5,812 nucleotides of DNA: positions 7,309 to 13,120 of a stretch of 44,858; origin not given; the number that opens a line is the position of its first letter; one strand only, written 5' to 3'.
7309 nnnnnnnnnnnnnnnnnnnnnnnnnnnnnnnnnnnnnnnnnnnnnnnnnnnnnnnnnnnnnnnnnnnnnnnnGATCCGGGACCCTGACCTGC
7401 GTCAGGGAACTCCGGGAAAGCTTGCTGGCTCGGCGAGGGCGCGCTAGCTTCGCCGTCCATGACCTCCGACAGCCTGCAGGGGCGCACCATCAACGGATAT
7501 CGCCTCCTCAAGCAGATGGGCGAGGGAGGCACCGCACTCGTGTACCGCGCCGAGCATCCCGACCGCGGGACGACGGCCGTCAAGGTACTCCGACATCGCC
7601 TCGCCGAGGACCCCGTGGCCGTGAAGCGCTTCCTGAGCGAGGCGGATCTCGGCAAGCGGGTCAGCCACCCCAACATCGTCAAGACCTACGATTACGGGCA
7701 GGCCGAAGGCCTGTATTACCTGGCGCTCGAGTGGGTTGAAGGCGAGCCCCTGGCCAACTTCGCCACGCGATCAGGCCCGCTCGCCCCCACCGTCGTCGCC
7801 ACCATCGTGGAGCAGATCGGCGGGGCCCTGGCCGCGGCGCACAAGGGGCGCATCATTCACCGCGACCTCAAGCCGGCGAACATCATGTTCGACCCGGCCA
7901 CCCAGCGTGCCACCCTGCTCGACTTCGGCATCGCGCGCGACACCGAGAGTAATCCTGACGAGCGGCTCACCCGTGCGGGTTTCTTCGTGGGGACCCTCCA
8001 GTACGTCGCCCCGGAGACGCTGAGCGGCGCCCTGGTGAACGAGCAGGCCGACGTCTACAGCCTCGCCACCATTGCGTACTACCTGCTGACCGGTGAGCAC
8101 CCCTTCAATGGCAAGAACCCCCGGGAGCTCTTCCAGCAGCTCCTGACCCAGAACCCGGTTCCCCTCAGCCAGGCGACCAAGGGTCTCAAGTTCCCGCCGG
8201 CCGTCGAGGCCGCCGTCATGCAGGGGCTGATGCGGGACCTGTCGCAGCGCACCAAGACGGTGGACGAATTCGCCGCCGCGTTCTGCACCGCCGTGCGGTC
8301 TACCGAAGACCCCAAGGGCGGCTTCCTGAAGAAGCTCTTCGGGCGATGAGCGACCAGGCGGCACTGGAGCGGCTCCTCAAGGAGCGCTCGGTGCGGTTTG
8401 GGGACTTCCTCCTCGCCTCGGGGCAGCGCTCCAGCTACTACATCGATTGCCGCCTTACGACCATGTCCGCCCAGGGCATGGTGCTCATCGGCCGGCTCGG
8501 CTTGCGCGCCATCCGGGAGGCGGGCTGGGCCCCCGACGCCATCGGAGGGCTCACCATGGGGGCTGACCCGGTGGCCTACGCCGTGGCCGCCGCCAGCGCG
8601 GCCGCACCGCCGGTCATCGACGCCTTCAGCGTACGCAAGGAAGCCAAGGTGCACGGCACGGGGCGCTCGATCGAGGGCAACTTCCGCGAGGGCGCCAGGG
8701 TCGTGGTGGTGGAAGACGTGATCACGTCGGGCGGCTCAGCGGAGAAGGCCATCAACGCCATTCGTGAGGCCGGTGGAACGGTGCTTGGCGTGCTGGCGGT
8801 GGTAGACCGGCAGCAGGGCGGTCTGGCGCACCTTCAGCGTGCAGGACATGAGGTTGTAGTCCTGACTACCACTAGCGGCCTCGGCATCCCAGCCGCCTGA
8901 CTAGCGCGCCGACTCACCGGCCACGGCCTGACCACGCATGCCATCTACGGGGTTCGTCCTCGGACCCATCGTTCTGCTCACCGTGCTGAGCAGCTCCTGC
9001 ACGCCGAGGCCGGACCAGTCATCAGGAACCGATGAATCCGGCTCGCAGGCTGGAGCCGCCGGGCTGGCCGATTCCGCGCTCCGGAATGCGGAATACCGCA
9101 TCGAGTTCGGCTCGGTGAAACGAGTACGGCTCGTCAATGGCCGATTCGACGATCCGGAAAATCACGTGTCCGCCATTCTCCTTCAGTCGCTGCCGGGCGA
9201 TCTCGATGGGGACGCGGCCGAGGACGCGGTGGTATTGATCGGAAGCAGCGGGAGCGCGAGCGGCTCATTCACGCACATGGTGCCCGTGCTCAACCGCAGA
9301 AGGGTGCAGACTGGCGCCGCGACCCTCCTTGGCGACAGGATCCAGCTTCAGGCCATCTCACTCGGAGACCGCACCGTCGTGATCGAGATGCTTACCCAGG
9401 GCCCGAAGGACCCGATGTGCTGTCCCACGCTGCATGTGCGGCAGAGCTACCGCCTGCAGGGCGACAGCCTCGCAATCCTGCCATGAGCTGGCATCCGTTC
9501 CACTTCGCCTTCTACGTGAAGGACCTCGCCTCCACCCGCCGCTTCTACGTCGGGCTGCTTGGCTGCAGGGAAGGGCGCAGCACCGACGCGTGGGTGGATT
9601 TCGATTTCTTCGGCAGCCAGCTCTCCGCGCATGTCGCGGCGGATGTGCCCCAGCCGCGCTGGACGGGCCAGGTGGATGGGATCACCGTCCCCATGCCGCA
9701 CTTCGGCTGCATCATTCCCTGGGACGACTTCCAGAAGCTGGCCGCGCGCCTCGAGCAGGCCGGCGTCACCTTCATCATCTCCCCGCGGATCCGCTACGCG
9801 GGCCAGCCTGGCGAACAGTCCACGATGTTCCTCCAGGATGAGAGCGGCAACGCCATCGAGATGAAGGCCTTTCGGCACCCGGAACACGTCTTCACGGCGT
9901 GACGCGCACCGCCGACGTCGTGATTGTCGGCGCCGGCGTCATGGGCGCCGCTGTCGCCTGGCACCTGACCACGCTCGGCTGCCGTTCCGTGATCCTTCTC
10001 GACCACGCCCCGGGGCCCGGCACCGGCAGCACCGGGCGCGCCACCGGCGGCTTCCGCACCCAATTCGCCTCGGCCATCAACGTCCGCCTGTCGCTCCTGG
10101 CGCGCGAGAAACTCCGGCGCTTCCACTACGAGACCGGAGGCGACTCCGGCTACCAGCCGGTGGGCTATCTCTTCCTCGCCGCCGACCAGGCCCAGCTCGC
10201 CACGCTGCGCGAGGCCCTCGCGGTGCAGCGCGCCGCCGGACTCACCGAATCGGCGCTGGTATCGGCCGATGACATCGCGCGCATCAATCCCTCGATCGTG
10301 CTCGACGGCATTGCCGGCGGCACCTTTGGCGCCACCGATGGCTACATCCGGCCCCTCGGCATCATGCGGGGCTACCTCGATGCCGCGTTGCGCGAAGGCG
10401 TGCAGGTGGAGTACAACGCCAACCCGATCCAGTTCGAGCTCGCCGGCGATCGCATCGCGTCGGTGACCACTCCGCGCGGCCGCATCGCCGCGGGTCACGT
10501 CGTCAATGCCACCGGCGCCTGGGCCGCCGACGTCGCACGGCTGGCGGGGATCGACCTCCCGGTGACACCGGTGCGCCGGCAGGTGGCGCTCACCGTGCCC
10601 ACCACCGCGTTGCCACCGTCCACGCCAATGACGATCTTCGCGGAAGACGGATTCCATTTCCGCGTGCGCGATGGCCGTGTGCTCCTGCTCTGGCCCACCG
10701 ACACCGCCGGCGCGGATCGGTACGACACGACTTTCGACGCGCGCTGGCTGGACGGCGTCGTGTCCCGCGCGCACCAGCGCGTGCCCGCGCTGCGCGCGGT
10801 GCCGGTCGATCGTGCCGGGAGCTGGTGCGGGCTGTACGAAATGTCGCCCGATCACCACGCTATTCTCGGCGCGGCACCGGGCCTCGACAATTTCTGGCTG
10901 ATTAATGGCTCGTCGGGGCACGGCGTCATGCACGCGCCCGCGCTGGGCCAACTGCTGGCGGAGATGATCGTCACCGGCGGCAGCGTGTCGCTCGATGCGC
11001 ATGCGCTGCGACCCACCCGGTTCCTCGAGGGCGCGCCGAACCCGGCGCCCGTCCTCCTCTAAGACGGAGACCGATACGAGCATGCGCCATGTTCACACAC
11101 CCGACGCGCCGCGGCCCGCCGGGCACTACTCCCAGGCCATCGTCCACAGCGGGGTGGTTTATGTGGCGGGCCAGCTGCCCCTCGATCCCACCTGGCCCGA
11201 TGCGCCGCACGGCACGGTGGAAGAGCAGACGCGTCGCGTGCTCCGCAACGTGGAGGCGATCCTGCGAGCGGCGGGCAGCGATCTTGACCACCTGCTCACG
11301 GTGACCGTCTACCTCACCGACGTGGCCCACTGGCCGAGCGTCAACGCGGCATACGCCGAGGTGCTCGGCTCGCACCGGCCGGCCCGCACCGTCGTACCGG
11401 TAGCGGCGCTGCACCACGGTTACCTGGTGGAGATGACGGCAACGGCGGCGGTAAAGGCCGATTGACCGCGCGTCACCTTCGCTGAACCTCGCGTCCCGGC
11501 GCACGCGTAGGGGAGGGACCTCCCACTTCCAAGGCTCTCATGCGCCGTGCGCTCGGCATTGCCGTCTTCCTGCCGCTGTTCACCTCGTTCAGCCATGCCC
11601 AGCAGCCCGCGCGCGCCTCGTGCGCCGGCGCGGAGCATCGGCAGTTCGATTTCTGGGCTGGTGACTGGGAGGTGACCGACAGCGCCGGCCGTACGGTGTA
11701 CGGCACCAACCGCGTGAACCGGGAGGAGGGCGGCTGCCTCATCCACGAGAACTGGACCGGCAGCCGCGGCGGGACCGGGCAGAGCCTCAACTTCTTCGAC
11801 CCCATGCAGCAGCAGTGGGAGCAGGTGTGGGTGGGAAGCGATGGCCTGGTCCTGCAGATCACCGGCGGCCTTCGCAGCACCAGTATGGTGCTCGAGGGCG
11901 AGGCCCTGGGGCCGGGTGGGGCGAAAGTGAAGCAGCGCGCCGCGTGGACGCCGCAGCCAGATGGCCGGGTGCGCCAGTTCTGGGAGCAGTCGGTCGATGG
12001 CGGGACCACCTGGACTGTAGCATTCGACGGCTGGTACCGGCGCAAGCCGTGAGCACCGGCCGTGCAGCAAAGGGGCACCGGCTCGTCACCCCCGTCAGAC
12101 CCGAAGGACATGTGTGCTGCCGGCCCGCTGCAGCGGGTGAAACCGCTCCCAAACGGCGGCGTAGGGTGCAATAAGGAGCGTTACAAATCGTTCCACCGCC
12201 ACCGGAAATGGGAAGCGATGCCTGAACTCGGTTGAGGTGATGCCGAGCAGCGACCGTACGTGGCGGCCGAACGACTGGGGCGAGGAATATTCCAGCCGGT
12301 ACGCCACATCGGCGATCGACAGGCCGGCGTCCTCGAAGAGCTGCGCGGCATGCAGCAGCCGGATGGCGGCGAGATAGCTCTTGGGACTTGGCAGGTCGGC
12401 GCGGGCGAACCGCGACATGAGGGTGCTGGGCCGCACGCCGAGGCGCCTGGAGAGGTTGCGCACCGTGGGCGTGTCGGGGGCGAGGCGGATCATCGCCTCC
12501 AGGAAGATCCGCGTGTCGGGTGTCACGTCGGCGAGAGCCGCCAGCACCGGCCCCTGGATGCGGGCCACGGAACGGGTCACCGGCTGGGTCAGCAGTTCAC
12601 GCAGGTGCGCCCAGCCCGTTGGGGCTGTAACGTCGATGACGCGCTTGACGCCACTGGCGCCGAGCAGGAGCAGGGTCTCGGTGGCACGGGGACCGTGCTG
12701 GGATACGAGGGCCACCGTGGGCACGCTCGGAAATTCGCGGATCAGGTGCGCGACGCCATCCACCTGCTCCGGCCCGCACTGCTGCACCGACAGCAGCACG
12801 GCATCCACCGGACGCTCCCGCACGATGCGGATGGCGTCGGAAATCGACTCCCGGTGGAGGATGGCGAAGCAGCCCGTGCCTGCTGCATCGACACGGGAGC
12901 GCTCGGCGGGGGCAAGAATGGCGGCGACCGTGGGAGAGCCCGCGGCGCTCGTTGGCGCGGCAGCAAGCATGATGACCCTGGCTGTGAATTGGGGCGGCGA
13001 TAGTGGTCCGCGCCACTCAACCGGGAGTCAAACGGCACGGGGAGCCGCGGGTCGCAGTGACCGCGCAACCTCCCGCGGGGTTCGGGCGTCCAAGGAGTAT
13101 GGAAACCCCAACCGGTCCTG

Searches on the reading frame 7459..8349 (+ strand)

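Call 54: search_protein_families(library=pfam, proteins=[window:7459-8349:+], max_evalue=0.0001)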
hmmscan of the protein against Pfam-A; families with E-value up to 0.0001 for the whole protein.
window:7459-8349:+ (296 aa): 4 families
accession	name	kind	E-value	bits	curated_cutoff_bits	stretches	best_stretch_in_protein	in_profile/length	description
PF00069.31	Pkinase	-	1.6e-47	162.6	31.7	1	14-233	1-216/263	Protein kinase domain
PF07714.23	PK_Tyr_Ser-Thr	-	1.4e-25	90.6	23.1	1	16-238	3-227/258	Protein tyrosine and serine/threonine kinase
PF01636.29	APH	-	1e-11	45.5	23.2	1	18-129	3-109/239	Phosphotransferase enzyme family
PF03109.22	ABC1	-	2.5e-07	30.5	22.9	1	87-171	144-226/244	ABC1 atypical kinase-like domain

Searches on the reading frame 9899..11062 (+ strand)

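Call 54: search_protein_families(library=pfam, proteins=[window:9899-11062:+], max_evalue=0.0001)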
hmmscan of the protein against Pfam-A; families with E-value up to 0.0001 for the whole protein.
window:9899-11062:+ (387 aa): 4 families
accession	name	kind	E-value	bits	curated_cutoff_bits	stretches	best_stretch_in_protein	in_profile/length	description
PF01266.30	DAO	-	9.4e-65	219.9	27.9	1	6-356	1-353/353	FAD dependent oxidoreductase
PF13450.12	NAD_binding_8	-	2.1e-05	25.1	21.9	1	9-54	1-45/68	NAD(P)-binding Rossmann-like domain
PF12831.13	FAD_oxidored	-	2.2e-05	24.4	27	0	6-220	1-157/416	FAD dependent oxidoreductase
PF07992.20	Pyr_redox_2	-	3.8e-05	23.7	26.1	0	5-41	143-178/291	Pyridine nucleotide-disulphide oxidoreductase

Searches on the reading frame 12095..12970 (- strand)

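Call 54: search_protein_families(library=pfam, proteins=[window:12095-12970:-], max_evalue=0.0001)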
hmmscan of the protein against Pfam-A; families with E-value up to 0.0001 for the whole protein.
window:12095-12970:- (291 aa): 1 family
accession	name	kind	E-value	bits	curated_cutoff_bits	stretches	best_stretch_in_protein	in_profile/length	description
PF12833.13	HTH_18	-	1.4e-15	57.8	33.6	1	173-252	1-80/80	Helix-turn-helix domain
